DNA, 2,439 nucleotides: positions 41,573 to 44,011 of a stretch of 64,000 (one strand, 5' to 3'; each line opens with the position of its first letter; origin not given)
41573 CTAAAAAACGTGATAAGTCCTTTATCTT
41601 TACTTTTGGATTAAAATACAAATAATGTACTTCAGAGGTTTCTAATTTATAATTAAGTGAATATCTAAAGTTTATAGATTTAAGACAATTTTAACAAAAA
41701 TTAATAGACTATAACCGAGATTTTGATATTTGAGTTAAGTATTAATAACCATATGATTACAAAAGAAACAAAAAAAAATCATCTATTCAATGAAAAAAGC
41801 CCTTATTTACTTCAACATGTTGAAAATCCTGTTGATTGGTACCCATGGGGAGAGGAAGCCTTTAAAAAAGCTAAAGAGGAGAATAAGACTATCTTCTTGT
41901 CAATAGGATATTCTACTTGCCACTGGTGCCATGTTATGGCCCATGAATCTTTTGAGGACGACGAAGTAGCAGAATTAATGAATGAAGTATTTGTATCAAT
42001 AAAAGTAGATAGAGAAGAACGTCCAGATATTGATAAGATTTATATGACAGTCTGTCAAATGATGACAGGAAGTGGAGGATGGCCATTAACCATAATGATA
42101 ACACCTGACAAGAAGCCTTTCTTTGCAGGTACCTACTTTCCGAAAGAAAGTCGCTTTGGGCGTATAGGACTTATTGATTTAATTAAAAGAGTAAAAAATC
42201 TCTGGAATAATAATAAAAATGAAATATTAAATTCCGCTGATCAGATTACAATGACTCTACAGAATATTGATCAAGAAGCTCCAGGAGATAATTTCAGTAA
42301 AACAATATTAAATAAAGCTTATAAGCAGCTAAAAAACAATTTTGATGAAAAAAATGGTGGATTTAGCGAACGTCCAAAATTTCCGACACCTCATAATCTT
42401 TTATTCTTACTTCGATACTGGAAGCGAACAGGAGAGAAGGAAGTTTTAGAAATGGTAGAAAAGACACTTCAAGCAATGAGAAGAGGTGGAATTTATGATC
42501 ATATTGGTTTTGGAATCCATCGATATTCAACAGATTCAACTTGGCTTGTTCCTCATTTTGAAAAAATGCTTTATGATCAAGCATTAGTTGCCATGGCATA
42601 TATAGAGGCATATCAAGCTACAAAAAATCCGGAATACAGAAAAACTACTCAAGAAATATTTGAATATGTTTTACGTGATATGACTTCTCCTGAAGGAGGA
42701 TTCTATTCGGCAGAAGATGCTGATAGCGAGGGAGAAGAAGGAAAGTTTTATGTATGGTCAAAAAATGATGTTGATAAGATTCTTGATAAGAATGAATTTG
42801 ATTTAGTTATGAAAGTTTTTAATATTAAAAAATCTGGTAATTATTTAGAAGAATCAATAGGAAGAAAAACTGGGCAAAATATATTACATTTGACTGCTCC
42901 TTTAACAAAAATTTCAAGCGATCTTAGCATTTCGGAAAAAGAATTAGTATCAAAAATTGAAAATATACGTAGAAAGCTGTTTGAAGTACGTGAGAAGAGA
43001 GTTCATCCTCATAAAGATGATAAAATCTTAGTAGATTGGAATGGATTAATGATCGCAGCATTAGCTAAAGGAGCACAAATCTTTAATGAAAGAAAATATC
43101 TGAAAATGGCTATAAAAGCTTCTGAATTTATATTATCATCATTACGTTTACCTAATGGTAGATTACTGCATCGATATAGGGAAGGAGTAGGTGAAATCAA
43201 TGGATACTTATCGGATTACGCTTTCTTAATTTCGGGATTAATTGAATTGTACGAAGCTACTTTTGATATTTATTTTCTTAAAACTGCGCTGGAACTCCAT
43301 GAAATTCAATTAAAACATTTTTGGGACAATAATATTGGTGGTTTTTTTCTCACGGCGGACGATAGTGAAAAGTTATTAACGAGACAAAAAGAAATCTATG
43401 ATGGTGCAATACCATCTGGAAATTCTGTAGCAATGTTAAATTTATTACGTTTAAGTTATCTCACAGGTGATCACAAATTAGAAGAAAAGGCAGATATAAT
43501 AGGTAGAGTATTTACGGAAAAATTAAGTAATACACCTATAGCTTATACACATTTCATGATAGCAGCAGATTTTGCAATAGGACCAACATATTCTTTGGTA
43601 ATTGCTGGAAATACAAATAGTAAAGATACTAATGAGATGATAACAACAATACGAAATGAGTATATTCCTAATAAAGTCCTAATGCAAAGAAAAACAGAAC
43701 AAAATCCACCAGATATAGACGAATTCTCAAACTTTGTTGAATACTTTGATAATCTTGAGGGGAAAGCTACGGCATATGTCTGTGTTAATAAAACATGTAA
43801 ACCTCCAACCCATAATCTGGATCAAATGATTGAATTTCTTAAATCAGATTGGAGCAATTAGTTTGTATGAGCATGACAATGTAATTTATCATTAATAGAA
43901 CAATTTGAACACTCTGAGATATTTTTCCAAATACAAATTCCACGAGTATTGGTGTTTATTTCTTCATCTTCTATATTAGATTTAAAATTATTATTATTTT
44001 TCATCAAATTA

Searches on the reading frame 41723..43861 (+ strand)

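Call 11: search_protein_families(library=pfam, proteins=[window:41723-43861:+])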
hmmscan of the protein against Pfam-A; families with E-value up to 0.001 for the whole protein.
window:41723-43861:+ (712 aa): 6 families
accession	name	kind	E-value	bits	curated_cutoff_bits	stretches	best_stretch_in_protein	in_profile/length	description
PF03190.21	Thioredox_DsbH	-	5.3e-80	267.5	27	1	18-179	1-162/163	Protein of unknown function, DUF255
PF13899.12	Thioredoxin_7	-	4.6e-09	36.7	27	1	38-102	1-65/83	Thioredoxin-like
PF07470.19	Glyco_hydro_88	-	7.9e-07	28.8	26.6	1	229-330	38-121/352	Glycosyl Hydrolase Family 88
PF07221.17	GlcNAc_2-epim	-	8.3e-06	25.7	23.4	0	236-332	36-128/347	N-acylglucosamine 2-epimerase (GlcNAc 2-epimerase)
PF03663.20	Glyco_hydro_76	-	3.6e-05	23.9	25.9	0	224-326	40-136/366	Glycosyl hydrolase family 76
PF05147.19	LANC_like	-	5.3e-05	22.4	23.2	0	289-337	14-58/350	Lanthionine synthetase C-like protein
